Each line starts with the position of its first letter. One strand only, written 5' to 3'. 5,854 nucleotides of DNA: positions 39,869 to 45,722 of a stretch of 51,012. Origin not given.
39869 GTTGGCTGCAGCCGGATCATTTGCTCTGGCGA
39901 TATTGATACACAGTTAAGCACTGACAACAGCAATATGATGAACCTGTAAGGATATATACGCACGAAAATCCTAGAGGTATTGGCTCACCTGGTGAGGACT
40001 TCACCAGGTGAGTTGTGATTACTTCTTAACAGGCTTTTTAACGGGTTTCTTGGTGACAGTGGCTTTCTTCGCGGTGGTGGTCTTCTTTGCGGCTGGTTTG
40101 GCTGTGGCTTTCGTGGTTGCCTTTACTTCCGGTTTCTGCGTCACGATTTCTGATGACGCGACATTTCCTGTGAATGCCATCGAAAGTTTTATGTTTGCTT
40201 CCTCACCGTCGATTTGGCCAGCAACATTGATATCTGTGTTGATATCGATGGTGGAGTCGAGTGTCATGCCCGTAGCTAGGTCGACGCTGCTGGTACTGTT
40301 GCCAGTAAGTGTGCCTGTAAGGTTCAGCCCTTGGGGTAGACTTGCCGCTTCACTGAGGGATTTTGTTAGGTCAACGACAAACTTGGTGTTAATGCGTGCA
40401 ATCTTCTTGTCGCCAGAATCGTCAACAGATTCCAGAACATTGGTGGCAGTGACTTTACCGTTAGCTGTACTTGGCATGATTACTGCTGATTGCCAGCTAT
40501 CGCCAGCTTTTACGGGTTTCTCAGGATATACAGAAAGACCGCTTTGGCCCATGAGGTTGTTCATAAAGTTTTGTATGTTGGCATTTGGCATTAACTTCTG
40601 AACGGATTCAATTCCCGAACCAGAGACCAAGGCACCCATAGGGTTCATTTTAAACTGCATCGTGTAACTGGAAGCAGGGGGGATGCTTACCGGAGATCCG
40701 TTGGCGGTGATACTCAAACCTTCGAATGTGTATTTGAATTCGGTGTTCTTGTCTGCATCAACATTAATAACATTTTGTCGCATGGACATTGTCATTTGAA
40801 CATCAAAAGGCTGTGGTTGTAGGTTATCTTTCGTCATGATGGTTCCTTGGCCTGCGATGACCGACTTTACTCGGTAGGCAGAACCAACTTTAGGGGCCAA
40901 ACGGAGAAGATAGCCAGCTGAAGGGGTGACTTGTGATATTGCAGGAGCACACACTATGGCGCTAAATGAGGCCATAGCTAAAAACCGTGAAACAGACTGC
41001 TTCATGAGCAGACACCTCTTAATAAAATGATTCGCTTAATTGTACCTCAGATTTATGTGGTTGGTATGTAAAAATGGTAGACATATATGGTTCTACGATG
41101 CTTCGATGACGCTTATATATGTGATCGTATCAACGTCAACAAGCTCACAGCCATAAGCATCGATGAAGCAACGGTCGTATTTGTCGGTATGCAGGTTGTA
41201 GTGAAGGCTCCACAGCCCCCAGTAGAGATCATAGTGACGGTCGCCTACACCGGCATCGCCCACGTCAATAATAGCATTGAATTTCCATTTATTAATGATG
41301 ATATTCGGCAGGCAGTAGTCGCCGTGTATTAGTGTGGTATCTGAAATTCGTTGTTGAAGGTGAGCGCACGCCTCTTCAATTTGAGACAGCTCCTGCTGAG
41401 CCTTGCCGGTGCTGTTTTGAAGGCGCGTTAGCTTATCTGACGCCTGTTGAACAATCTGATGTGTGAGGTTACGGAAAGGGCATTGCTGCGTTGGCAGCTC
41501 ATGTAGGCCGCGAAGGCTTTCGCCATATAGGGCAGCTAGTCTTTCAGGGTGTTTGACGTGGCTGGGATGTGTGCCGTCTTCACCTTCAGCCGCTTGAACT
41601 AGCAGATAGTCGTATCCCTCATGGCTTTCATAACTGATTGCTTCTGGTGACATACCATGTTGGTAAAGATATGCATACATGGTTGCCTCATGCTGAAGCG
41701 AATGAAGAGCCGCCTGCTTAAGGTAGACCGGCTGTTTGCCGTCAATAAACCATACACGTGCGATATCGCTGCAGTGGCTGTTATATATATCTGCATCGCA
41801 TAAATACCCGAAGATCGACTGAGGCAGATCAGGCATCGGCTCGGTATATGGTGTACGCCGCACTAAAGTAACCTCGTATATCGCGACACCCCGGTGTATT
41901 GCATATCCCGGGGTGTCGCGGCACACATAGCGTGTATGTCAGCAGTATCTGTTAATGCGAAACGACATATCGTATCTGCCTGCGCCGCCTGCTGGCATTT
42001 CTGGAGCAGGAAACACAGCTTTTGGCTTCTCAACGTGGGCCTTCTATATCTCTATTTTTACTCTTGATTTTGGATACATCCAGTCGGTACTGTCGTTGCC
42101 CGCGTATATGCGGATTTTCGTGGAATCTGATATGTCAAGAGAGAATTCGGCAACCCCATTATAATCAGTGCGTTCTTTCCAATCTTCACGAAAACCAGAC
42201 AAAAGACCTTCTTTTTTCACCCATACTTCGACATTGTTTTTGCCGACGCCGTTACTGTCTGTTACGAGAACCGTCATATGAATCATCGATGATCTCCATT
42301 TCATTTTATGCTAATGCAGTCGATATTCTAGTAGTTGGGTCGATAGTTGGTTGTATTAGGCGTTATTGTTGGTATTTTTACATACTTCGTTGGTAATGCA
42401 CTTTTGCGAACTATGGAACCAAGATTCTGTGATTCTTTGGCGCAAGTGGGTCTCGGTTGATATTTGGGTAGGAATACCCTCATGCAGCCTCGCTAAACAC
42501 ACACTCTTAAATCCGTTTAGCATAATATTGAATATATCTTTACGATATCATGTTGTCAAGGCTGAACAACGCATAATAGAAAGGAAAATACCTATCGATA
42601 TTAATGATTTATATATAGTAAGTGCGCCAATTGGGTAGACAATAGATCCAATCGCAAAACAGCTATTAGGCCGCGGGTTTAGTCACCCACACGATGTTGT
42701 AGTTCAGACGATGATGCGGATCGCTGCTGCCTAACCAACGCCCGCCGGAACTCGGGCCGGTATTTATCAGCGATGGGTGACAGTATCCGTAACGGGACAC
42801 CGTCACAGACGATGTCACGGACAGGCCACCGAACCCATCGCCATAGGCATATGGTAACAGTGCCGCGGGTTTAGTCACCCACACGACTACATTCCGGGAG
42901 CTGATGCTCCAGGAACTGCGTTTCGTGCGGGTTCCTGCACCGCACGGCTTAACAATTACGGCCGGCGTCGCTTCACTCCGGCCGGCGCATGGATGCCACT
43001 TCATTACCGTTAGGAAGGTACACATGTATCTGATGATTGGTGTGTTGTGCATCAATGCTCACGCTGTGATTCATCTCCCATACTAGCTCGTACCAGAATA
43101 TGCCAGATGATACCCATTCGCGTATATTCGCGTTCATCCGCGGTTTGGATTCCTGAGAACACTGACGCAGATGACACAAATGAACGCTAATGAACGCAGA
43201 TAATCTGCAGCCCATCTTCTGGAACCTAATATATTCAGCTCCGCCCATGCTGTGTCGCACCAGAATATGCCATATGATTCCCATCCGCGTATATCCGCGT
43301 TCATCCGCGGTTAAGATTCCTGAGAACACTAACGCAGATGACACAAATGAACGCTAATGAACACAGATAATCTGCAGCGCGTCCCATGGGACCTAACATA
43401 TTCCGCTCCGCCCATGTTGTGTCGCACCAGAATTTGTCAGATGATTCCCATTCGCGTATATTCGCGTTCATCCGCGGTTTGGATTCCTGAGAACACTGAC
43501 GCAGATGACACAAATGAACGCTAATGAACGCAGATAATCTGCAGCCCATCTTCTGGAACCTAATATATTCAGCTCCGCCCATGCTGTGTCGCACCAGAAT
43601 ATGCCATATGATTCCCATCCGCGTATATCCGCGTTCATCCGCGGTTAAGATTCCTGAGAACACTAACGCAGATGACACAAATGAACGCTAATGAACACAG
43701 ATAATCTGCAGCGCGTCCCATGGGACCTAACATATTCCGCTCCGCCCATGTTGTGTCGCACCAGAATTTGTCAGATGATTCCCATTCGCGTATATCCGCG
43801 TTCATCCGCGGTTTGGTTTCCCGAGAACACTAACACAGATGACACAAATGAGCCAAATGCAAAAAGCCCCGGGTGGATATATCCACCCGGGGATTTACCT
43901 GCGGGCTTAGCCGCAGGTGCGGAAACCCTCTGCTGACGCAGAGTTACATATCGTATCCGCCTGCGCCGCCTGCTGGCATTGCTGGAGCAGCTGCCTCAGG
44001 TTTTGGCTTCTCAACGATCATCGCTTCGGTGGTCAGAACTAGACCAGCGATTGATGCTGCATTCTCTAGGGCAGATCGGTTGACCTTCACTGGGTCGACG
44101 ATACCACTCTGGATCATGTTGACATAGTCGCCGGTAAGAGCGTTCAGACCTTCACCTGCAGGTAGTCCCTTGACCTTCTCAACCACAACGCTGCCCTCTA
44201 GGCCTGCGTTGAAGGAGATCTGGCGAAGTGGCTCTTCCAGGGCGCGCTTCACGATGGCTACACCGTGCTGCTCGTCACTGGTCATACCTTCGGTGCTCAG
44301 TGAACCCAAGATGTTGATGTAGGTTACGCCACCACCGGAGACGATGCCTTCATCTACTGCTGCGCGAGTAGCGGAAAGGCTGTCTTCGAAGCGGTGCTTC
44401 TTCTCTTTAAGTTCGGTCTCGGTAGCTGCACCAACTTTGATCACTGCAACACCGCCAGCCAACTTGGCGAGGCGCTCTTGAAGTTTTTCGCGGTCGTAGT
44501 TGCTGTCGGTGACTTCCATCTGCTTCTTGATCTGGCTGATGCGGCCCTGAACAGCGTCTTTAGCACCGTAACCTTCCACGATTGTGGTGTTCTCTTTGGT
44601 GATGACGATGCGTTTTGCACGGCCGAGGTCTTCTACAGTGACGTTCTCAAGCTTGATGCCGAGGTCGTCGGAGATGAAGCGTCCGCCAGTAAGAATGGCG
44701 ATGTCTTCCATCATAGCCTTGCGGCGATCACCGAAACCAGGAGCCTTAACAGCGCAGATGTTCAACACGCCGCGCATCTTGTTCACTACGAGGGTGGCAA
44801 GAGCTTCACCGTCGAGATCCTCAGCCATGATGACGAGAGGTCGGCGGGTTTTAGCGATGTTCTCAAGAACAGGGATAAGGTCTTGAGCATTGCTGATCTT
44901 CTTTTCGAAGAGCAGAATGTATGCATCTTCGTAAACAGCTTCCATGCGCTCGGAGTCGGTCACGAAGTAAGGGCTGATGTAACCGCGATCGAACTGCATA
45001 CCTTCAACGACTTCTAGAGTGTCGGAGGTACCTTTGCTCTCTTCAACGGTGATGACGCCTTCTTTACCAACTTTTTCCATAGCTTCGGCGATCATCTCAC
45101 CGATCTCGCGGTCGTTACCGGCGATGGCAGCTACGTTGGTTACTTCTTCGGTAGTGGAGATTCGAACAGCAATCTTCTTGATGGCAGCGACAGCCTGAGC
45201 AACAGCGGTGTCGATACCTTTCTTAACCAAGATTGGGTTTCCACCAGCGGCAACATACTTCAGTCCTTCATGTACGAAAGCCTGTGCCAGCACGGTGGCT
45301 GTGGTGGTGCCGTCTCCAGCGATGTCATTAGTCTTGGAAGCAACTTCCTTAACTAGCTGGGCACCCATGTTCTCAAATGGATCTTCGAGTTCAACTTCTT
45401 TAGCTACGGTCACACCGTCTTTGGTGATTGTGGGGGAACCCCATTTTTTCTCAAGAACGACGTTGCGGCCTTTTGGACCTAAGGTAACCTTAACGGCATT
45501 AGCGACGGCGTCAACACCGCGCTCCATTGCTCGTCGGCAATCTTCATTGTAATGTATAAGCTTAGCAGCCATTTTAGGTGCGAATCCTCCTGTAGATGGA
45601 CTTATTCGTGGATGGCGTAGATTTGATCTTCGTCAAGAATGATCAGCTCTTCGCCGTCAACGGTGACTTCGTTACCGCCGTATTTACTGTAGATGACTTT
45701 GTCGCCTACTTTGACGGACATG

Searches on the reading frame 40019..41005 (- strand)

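Call 15: search_protein_families(library=pfam, proteins=[window:40019-41005:-], max_evalue=0.00001)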
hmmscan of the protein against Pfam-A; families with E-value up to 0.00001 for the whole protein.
window:40019-41005:- (328 aa): 1 family
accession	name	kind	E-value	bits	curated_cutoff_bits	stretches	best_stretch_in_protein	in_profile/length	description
PF19777.4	DUF6263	-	1.5e-07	31.7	26.7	1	154-247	106-195/196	Family of unknown function (DUF6263)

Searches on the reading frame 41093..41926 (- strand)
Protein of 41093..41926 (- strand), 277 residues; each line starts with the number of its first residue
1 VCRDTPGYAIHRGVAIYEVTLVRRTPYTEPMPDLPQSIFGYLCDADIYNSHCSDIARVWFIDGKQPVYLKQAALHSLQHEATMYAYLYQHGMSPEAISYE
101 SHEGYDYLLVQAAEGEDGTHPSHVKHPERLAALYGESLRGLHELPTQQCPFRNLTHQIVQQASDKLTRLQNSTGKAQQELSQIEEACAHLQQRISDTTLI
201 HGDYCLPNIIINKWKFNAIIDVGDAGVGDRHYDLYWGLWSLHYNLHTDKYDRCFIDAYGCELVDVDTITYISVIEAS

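Call 15: search_protein_families(library=pfam, proteins=[window:41093-41926:-], max_evalue=0.00001)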
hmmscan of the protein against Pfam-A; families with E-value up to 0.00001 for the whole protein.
window:41093-41926:- (277 aa): 1 family
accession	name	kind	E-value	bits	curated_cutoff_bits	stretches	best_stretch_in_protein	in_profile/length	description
PF01636.29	APH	-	2.3e-29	103.3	23.2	1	57-259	13-230/239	Phosphotransferase enzyme family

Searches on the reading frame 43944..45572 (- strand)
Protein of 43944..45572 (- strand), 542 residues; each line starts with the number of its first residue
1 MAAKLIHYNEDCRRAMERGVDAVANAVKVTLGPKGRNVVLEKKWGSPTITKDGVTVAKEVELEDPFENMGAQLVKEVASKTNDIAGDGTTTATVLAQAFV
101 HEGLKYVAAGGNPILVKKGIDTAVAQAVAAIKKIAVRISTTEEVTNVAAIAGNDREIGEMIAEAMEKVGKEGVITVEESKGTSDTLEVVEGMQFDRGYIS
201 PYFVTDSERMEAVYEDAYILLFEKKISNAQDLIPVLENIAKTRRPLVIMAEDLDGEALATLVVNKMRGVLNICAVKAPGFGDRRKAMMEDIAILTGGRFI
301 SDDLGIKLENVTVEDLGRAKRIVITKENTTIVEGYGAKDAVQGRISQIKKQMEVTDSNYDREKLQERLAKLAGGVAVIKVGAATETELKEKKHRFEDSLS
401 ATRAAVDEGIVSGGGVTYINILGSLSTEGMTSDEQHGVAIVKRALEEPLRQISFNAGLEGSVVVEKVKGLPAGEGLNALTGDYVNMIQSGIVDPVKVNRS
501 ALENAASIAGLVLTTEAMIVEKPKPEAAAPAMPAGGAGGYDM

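Call 15: search_protein_families(library=pfam, proteins=[window:43944-45572:-], max_evalue=0.00001)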
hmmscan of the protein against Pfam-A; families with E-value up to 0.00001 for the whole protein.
window:43944-45572:- (542 aa): 1 family
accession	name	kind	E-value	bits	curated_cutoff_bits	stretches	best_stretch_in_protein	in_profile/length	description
PF00118.29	Cpn60_TCP1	-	1.4e-77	261.9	34.3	1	23-523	1-490/490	TCP-1/cpn60 chaperonin family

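Call 16: find_encoding_contigs(protein=window:43944-45572:-, flank=3000, max_places=5)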
Protein window:43944-45572:- (542 aa): no gene with exactly this product is on record in the collection.
